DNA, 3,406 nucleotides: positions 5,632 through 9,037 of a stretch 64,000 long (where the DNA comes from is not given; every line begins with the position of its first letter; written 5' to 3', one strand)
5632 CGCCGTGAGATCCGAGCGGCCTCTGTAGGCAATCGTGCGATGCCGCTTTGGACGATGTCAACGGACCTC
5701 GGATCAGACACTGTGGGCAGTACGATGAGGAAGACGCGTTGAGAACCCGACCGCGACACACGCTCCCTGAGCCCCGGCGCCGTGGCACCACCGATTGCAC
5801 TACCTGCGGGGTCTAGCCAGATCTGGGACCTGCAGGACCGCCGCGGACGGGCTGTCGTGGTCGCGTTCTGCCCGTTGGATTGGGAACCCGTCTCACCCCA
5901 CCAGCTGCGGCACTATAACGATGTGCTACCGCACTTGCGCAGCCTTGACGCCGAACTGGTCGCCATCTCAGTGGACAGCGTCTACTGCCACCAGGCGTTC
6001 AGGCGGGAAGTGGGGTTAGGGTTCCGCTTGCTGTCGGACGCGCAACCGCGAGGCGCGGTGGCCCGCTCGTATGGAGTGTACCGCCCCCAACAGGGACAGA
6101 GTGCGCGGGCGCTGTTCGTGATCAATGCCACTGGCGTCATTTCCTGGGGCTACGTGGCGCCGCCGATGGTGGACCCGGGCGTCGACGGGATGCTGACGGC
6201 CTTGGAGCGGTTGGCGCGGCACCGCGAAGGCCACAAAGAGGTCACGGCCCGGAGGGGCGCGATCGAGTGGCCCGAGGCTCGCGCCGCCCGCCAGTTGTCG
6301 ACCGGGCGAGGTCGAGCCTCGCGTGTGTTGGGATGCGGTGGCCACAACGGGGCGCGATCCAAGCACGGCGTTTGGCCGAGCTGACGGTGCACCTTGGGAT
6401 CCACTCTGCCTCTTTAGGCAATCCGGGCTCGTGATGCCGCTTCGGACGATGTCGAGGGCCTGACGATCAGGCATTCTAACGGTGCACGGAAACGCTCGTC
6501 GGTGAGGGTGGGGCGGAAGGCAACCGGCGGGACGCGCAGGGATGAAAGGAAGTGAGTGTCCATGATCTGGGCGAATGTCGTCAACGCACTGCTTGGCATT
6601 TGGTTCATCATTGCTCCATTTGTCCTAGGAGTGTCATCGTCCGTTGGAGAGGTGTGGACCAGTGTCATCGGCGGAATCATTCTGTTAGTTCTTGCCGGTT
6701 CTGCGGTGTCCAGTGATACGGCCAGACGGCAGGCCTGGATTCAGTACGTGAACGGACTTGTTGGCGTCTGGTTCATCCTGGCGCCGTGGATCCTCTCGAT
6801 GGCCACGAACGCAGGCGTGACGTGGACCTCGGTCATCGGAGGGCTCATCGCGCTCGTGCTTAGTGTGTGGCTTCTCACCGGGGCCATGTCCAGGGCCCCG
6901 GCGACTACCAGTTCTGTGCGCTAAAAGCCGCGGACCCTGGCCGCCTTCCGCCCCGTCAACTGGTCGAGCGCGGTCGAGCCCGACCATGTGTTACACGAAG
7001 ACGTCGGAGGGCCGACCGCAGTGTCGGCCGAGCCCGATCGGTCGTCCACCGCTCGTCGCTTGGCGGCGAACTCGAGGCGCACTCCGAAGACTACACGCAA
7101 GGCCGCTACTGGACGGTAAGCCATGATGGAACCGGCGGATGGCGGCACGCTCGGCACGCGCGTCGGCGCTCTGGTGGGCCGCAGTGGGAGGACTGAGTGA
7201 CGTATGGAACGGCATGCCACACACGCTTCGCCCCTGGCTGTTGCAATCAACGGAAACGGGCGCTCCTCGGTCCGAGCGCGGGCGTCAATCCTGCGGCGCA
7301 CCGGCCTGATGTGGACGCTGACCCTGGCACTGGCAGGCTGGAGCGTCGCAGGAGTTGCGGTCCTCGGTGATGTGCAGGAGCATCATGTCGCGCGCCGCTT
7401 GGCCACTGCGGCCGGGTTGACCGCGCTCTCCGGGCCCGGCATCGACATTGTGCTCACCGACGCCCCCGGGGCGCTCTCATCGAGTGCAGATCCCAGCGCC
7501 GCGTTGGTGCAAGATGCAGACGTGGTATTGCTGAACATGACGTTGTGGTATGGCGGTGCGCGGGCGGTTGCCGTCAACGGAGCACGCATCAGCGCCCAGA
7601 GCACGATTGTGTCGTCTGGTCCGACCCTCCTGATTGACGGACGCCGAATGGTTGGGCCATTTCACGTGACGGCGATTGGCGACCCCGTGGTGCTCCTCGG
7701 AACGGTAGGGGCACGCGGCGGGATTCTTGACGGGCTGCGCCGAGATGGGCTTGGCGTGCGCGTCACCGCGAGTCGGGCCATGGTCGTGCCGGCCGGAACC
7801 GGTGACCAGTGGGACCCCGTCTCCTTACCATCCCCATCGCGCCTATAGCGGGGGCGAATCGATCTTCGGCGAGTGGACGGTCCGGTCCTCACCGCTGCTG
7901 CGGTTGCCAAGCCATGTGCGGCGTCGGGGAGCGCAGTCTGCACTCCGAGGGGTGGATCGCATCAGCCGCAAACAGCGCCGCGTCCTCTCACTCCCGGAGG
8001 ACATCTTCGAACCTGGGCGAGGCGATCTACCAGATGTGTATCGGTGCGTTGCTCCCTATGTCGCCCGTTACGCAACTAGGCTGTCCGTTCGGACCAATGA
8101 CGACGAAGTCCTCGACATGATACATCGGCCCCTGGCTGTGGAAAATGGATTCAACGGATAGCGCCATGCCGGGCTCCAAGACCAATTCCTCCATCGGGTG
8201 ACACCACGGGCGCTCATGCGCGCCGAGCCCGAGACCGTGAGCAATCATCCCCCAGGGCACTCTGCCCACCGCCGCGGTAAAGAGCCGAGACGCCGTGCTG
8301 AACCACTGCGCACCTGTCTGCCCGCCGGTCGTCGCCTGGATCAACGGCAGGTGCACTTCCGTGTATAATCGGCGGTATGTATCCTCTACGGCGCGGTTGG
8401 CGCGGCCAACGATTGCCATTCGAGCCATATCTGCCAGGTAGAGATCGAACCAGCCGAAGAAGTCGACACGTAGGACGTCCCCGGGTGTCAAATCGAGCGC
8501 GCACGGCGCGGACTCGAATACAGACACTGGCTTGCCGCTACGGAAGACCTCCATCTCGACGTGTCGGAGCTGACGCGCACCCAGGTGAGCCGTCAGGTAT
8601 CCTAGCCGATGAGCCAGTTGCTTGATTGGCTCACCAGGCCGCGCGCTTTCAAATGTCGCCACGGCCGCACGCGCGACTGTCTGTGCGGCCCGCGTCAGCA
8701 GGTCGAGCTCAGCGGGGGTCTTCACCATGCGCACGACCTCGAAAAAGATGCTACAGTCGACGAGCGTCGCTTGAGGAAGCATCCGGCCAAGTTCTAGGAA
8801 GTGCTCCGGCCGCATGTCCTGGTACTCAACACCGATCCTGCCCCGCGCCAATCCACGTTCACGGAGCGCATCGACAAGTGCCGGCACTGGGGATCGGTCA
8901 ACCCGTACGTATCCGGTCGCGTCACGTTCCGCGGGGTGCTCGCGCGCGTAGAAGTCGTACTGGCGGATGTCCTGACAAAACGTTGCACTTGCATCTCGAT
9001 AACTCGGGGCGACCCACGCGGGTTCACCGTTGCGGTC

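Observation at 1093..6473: Five sense-oriented copies of a ~78-nt conserved leader element in front of unrelated genes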

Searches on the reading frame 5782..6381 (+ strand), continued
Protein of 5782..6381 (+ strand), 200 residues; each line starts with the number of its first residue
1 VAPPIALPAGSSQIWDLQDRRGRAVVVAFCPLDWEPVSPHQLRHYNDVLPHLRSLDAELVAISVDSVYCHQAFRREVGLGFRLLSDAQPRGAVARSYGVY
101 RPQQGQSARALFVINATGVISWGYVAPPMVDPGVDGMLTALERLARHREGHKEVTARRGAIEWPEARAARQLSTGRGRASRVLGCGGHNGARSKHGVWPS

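Call 99: search_solved_structures(query=L164:2542-4917:-, max_evalue=0.00001)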
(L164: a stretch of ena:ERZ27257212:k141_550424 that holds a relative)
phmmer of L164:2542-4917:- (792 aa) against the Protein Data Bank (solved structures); distinct sequences matched with E-value up to 0.00001: 19.
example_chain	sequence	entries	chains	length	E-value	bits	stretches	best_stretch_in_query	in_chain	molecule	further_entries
2rnj_A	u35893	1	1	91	2.6e-08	36.1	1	723-791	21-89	Response regulator protein vraR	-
7ve4_A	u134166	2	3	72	3.8e-08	35.6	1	725-791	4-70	DNA-binding response regulator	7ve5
4wt0_B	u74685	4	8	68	4.7e-08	35.3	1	732-791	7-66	Response regulator receiver domain protein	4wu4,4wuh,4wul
3ulq_B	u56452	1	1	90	1.1e-07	34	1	718-792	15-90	Transcriptional regulatory protein ComA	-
2krf_A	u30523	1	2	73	1.7e-07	33.4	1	730-792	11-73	Transcriptional regulatory protein comA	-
4wsz_A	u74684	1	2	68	2.3e-07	33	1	732-791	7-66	Response regulator receiver domain protein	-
1fse_A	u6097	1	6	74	2.4e-07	32.9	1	729-790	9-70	GERE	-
4gvp_A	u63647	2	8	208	3e-07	32.6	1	724-791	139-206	Response regulator protein vraR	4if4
7ve6_A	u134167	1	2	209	3e-07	32.6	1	724-791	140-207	Response regulator protein VraR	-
1a04_A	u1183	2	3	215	3.5e-07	32.4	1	722-788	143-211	NITRATE/NITRITE RESPONSE REGULATOR PROTEIN NARL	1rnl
1zlk_A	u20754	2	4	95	5.6e-07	31.7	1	731-788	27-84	Dormancy Survival Regulator | TWO COMPONENT TRANSCRIPTIONAL REGULATORY PROTEIN DEVR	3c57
8u3b_G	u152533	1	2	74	5.6e-07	31.7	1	732-788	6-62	Nitrate/nitrite response regulator protein NarL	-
1zlj_A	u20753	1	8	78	6e-07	31.6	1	732-788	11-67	Dormancy Survival Regulator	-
1je8_A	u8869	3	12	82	6.4e-07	31.5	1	732-788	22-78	Nitrate/Nitrite Response Regulator Protein NARL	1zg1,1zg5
3c3w_A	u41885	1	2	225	1e-06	30.8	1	730-787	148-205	TWO COMPONENT TRANSCRIPTIONAL REGULATORY PROTEIN DEVR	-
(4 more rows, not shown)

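Call 102: search_protein_families(library=pfam, proteins=[L167:4269-4598:+, L167:2-301:-, L164:857-2125:-], max_evalue=0.01)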
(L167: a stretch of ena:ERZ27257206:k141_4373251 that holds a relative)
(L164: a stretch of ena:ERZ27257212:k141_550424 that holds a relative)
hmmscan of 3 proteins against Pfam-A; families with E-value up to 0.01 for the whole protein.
L167:4269-4598:+ (110 aa): 1 family
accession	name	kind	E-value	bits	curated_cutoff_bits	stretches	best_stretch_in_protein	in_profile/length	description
PF12697.13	Abhydrolase_6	-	0.007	17.5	26.3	0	67-102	3-41/217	Alpha/beta hydrolase family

L167:2-301:- (100 aa): 1 family
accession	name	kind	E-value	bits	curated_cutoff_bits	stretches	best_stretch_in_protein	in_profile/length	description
PF08240.17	ADH_N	-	1.8e-17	63.9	23.5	1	26-91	1-64/104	Alcohol dehydrogenase GroES-like domain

L164:857-2125:- (423 aa): 0 families

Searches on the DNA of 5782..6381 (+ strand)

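Call 96: search_rna_families(sources=[L142, L132, L164, L167, L170, L169], threshold=evalue, max_evalue=1)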
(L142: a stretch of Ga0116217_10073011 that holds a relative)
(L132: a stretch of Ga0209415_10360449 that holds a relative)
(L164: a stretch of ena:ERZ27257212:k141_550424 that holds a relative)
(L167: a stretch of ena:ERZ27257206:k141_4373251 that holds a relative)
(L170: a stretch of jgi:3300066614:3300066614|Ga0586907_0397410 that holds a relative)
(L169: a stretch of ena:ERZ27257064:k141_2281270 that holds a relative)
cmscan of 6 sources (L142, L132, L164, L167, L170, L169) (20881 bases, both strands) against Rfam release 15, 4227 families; matches with E-value up to 1: 0.
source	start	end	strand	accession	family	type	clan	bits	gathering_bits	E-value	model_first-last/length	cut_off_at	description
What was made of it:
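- On Any Rfam 15 family (including TPP, cobalamin, SAM, FMN, glycine, c-di-GMP, ZTP, fluoride, guanidine, Moco, preQ1): Six homologous loci at E<=1 give no hit (call 96).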

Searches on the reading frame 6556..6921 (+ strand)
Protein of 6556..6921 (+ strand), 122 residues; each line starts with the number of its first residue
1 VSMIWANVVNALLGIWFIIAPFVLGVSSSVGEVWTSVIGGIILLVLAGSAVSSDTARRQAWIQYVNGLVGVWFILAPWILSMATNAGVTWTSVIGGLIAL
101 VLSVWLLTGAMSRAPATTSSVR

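Call 15: find_encoding_contigs(protein=window:6556-6921:+, flank=10000, max_places=10)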
Protein window:6556-6921:+ (122 aa): no gene with exactly this product is on record in the collection.

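Call 16: find_homologous_proteins(query=window:6556-6921:+, max_evalue=0.00001)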
Query window:6556-6921:+ (122 aa): 73 proteins with E <= 0.00001 among 380 candidates.
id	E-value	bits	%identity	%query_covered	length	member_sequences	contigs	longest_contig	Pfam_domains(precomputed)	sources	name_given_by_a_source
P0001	1.4e-64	234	100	98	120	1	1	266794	PF03779.21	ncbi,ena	-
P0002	1.2e-38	150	61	93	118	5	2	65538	PF03779.21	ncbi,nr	ncbi:MAG: SPW repeat protein [Armatimonadota bacterium]|nr:SPW repeat protein [Armatimonadota bacter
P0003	7.6e-38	147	61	97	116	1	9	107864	PF03779.21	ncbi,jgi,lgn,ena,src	-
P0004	2.2e-37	146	63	92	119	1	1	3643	PF03779.21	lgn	-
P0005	5.7e-37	145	61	97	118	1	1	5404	PF03779.21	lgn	-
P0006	1.2e-36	144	64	91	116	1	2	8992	PF03779.21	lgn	-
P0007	2.9e-36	142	59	95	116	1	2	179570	PF03779.21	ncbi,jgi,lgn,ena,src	-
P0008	3.4e-36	142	60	91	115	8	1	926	PF03779.21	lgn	-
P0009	7.3e-36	141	61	91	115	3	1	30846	PF03779.21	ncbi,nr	ncbi:MAG: SPW repeat protein [Firmicutes bacterium]|nr:SPW repeat protein [Bacillota bacterium]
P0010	1.4e-35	140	57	91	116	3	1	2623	PF03779.21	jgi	jgi:uncharacterized integral membrane protein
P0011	1.5e-35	140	64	87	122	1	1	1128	PF03779.21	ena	-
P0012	2.2e-35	139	62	91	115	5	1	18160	PF03779.21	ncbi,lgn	-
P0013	3.1e-35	139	64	86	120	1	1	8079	PF03779.21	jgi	jgi:hypothetical protein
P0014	5.9e-35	138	62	91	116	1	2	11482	PF03779.21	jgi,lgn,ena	-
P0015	1.2e-34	137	59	94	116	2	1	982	PF03779.21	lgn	-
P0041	1.3e-31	127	63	85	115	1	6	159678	PF03779.21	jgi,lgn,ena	jgi:thiosulfate reductase cytochrome b subunit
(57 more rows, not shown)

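Call 17: find_encoding_contigs(protein=P0001, flank=10000, max_places=5)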
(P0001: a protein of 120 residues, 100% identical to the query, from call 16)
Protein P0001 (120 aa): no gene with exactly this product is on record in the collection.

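Call 18: find_encoding_contigs(protein=P0002, flank=10000, max_places=5)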
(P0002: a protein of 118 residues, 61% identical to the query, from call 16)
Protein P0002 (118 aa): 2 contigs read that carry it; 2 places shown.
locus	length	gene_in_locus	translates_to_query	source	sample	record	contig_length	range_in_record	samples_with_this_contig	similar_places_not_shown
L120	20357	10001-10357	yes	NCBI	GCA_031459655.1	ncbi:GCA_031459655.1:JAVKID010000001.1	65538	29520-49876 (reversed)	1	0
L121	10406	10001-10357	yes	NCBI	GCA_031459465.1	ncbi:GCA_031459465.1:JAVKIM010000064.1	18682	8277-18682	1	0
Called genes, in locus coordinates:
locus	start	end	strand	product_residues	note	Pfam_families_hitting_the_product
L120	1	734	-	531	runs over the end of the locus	PF01293:PEPCK_ATP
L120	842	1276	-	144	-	PF09828:ChrB_C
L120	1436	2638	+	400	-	PF07690:MFS_1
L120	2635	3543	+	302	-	PF01497:Peripla_BP_2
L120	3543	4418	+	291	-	PF02811:PHP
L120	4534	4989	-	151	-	-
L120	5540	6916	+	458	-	PF01654:Cyt_bd_oxida_I, PF13442:Cytochrome_CBB3 (weak)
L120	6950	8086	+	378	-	-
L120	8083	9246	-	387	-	PF00155:Aminotran_1_2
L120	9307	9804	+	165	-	PF04191:PEMT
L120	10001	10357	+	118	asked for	PF03779:SPW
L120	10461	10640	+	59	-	-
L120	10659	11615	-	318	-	PF00248:Aldo_ket_red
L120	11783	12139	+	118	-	PF07883:Cupin_2, PF02311:AraC_binding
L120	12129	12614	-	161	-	PF00903:Glyoxalase, PF13669:Glyoxalase_4 (faint), PF22677:Ble-like_N (weak)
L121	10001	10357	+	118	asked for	PF03779:SPW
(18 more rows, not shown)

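Call 22: find_encoding_contigs(protein=P0077, flank=10000, max_places=10)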
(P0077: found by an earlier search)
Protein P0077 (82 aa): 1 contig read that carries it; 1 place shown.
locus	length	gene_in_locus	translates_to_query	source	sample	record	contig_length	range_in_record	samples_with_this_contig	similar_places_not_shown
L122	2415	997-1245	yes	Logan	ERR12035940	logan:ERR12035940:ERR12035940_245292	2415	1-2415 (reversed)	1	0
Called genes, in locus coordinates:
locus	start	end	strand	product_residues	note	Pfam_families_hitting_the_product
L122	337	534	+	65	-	-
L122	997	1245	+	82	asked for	-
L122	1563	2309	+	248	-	PF13618:Gluconate_2-dh3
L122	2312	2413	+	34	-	?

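Call 23: find_encoding_contigs(protein=P0080, flank=10000, max_places=10)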
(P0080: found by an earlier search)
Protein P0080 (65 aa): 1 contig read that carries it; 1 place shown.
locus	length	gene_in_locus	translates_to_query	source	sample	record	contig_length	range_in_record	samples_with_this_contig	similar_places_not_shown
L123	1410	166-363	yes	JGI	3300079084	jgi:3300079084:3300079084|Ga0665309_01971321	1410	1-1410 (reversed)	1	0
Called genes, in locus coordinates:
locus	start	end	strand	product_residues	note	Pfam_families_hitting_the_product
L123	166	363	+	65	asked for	-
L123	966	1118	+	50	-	-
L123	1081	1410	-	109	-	?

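Call 35: search_protein_families(library=pfam, proteins=[window:6562-6921:+], max_evalue=0.01)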
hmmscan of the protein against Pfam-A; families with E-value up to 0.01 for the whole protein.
window:6562-6921:+ (120 aa): 1 family
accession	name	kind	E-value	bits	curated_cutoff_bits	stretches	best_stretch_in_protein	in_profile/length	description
PF03779.20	SPW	-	3.1e-18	66.5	31.5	1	3-101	1-92/93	SPW repeat domain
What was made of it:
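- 6562..6924 (+): Gene after copy E: SPW repeat membrane protein. Calls 16, 35.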

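Call 45: find_encoding_contigs(protein=P0041, flank=10000, max_places=10)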
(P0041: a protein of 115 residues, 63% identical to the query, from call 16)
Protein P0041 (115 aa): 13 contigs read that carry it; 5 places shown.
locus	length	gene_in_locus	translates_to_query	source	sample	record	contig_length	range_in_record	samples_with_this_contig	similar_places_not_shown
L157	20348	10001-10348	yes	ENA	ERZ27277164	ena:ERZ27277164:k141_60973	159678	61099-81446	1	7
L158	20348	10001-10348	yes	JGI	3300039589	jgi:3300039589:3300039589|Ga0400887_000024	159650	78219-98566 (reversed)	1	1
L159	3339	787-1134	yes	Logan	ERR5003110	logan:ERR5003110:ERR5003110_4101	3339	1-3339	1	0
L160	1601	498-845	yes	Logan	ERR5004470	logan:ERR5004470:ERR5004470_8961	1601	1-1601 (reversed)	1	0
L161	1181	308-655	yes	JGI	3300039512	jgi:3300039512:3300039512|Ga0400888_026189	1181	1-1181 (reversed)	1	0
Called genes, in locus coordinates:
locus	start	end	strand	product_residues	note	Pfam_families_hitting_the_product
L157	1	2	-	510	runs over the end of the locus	PF20695:UbiD_N, PF01977:UbiD, PF20696:UbiD_C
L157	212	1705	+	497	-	PF20695:UbiD_N, PF01977:UbiD, PF20696:UbiD_C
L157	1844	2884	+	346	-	PF13379:NMT1_2, PF09084:NMT1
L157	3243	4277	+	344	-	PF13379:NMT1_2, PF09084:NMT1, PF12974:Phosphonate-bd (weak)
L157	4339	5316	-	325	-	PF13384:HTH_23 (faint), PF13518:HTH_28, PF13551:HTH_29 (faint), PF13565:HTH_32, PF00665:rve, PF13683:rve_3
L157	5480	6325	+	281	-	PF00528:BPD_transp_1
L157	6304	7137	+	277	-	PF00528:BPD_transp_1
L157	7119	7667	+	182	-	-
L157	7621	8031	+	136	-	PF00190:Cupin_1 (weak), PF07883:Cupin_2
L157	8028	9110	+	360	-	PF02615:Ldh_2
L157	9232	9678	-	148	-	PF00011:HSP20, PF17886:ArsA_HSP20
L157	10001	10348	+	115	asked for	PF03779:SPW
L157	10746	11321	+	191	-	PF06146:PsiE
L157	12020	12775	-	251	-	PF17645:Amdase, PF01177:Asp_Glu_race (weak)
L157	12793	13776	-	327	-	PF13379:NMT1_2, PF09084:NMT1, PF12974:Phosphonate-bd (weak)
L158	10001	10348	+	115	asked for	PF03779:SPW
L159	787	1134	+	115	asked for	PF03779:SPW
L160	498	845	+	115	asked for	PF03779:SPW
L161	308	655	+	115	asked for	PF03779:SPW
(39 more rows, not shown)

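Call 46: find_encoding_contigs(protein=P0006, flank=10000, max_places=10)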
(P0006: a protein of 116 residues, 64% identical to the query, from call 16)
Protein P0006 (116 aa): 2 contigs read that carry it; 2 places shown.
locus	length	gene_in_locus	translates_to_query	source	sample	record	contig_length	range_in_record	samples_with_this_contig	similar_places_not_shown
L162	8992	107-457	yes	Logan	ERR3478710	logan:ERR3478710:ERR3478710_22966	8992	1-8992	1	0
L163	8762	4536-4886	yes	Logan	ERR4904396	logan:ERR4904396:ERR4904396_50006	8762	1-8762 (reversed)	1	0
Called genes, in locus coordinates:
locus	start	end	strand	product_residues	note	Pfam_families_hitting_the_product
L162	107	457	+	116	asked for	PF03779:SPW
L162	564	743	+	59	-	-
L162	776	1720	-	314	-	PF00248:Aldo_ket_red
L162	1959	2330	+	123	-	PF07883:Cupin_2, PF02311:AraC_binding (faint)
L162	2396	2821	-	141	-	PF00903:Glyoxalase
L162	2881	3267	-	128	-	PF13473:Cupredoxin_1, PF00127:Copper-bind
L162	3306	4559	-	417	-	PF00174:Oxidored_molyb, PF03404:Mo-co_dimer (weak)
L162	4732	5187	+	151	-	-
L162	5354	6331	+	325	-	PF03401:TctC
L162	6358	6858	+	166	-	PF07331:TctB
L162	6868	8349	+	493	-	PF01970:TctA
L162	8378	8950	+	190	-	PF00156:Pribosyltran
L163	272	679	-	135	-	PF08327:AHSA1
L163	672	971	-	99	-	PF08327:AHSA1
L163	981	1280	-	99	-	PF12840:HTH_20, PF01022:HTH_5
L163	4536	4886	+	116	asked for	PF03779:SPW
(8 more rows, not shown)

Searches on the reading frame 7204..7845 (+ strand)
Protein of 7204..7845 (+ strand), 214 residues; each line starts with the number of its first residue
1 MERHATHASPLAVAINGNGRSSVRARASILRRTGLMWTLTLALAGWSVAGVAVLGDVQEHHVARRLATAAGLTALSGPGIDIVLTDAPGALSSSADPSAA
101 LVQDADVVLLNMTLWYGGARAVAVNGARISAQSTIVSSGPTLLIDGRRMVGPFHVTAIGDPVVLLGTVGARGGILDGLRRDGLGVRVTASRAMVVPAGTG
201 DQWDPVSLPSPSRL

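Call 35: search_protein_families(library=pfam, proteins=[window:7204-7845:+], max_evalue=0.01)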
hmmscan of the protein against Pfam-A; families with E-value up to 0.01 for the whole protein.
window:7204-7845:+ (214 aa): 1 family
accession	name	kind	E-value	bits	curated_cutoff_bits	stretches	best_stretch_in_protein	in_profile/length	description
PF05949.17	DUF881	-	3.1e-28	98.9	25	1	64-200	3-138/146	Bacterial protein of unknown function (DUF881)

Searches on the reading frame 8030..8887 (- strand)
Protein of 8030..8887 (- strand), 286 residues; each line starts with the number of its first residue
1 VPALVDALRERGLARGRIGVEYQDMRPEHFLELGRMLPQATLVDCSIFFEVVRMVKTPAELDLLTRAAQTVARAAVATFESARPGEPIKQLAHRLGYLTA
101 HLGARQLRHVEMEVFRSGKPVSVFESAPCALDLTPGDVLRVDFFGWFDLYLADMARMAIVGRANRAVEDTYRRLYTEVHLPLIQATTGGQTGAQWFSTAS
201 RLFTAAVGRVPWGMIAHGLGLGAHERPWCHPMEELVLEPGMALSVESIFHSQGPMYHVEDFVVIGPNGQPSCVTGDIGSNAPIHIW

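Call 80: search_protein_families(library=pfam, proteins=[window:8030-8887:-], max_evalue=0.00001)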
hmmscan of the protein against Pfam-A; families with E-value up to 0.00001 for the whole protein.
window:8030-8887:- (286 aa): 1 family
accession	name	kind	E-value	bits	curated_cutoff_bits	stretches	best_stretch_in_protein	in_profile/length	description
PF00557.29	Peptidase_M24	-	4.4e-16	59.7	23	1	64-264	3-206/208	Metallopeptidase family M24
